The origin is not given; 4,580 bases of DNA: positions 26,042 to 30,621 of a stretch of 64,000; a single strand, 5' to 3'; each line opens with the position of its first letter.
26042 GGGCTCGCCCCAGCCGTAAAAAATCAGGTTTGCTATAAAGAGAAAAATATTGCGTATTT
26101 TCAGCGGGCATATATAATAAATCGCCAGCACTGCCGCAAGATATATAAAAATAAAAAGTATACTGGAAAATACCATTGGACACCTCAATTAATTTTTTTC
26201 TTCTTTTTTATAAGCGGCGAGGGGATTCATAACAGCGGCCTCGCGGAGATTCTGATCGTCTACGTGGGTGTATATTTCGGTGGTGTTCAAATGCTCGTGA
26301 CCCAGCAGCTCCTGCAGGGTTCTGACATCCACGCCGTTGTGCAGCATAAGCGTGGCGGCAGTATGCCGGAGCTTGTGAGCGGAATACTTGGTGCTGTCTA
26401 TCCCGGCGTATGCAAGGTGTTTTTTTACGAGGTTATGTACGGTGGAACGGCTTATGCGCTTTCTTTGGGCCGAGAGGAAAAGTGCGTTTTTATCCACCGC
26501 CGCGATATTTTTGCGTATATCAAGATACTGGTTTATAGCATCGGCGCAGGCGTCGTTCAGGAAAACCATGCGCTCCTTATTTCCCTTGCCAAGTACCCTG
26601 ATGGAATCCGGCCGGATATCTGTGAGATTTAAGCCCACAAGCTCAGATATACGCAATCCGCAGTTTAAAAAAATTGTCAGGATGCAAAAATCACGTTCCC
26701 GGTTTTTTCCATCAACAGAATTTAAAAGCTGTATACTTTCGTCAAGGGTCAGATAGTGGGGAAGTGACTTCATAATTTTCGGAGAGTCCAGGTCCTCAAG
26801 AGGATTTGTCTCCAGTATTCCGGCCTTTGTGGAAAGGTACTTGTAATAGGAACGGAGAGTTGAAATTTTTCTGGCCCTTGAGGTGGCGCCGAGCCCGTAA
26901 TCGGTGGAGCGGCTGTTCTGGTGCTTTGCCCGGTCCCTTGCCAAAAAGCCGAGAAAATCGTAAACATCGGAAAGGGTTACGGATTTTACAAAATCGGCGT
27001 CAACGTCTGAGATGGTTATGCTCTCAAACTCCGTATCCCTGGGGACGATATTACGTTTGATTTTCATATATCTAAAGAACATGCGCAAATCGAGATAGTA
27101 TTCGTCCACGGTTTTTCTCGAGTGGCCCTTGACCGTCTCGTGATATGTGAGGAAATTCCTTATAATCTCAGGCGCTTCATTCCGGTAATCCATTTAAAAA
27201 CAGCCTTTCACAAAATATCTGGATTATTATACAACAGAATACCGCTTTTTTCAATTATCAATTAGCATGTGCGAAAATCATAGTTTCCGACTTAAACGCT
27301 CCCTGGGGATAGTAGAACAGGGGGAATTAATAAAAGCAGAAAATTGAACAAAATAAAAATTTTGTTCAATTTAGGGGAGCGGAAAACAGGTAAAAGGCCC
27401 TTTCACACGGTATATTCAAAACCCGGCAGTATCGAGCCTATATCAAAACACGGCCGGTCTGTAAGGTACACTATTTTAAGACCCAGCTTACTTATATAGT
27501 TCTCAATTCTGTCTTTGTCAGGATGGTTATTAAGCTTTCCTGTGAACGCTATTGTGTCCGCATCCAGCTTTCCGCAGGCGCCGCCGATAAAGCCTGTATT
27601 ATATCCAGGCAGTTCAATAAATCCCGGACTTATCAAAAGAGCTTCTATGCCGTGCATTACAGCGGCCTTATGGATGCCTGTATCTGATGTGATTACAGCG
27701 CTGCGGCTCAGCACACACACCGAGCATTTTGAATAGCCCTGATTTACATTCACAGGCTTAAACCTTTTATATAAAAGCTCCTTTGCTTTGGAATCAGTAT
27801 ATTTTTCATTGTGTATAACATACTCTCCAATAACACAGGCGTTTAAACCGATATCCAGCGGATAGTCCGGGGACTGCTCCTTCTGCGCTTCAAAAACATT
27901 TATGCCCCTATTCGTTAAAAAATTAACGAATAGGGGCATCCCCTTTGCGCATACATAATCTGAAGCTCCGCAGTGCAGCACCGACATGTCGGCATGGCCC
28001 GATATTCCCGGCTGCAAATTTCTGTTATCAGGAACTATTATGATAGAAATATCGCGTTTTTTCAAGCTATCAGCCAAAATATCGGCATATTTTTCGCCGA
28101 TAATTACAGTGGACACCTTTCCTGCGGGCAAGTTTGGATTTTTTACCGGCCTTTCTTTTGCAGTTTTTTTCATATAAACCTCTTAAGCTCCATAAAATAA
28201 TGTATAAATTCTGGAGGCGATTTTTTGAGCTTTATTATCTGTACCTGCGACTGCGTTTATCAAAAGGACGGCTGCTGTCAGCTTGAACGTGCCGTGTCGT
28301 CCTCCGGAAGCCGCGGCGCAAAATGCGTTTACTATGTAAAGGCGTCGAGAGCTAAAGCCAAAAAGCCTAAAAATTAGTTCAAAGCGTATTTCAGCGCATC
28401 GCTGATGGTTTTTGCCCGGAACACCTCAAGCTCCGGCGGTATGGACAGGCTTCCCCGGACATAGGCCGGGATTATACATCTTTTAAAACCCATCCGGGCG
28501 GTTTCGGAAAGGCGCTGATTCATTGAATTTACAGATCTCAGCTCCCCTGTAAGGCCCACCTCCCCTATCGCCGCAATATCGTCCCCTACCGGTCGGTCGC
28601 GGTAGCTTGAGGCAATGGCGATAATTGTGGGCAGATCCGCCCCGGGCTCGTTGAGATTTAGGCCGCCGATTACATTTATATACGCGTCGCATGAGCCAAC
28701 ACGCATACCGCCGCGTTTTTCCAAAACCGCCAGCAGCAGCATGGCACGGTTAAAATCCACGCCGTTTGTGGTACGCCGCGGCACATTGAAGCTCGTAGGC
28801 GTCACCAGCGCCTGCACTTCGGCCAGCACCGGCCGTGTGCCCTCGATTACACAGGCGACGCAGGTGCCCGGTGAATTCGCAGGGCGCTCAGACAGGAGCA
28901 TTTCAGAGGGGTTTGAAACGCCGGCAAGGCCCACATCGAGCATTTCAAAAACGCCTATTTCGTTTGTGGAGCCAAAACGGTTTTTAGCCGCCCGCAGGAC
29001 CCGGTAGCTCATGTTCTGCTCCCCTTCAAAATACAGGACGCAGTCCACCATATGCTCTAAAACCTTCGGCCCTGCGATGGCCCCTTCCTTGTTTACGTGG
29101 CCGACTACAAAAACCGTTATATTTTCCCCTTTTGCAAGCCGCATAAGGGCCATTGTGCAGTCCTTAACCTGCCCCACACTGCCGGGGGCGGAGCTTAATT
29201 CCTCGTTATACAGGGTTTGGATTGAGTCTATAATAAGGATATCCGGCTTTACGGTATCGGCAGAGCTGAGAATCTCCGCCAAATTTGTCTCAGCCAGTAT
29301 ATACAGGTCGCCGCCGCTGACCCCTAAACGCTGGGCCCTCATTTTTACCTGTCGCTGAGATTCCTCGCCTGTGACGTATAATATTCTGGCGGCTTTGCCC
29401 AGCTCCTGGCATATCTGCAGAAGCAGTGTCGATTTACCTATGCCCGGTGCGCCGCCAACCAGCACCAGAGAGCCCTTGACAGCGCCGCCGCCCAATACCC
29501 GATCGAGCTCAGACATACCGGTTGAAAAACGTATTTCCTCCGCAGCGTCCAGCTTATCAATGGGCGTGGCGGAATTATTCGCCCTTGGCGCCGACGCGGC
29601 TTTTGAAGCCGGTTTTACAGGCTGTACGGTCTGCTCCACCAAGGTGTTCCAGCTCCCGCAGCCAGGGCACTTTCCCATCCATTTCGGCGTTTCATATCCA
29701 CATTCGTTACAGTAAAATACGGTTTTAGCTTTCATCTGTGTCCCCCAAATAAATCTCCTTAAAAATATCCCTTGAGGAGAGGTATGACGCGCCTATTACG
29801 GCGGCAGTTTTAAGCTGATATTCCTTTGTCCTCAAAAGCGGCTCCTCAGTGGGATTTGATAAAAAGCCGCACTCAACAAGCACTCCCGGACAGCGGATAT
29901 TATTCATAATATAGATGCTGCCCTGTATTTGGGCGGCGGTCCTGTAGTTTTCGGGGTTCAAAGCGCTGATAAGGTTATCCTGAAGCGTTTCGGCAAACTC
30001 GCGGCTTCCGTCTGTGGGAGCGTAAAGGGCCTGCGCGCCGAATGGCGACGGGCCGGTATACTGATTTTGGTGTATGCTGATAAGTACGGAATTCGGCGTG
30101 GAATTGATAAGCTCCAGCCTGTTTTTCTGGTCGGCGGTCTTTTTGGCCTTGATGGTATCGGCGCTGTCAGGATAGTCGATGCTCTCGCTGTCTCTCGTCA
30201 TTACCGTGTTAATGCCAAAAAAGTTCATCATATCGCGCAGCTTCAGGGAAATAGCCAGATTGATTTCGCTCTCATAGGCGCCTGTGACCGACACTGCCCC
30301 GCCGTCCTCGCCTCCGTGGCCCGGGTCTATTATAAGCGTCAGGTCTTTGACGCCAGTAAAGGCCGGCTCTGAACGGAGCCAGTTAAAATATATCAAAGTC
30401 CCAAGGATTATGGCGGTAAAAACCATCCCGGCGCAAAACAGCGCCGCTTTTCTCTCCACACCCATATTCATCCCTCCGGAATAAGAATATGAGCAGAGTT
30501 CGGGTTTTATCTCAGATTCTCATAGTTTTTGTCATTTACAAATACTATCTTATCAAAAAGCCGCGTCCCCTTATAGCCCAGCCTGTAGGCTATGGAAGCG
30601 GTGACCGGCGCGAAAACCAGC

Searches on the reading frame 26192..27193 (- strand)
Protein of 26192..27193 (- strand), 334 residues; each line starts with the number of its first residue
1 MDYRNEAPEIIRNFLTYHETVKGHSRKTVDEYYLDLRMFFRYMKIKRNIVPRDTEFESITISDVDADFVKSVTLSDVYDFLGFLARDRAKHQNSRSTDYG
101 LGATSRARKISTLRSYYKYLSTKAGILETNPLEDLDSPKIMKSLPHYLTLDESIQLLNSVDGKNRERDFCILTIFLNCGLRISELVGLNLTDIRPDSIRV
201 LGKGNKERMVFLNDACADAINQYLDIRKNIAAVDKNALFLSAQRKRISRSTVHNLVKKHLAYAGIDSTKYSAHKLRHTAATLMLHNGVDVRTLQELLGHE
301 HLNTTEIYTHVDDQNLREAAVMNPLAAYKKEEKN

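Call 58: search_protein_families(library=pfam, proteins=[window:26192-27193:-], max_evalue=0.00001)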
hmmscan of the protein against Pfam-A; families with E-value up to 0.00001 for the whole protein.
window:26192-27193:- (334 aa): 2 families
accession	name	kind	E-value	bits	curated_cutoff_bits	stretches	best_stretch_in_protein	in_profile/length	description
PF00589.27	Phage_integrase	-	1.8e-39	135.7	27.1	1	147-314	2-171/172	Phage integrase family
PF02899.23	Phage_int_SAM_1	-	1.9e-07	31.7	22.3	0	97-120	56-79/83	Phage integrase, N-terminal SAM-like domain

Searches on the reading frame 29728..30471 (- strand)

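Call 58: search_protein_families(library=pfam, proteins=[window:29728-30471:-], max_evalue=0.00001)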
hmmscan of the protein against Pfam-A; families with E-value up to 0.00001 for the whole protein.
window:29728-30471:- (248 aa): 1 family
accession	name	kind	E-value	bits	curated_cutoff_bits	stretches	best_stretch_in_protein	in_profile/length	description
PF01520.23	Amidase_3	-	1e-34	120.5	27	1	47-226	2-168/174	N-acetylmuramoyl-L-alanine amidase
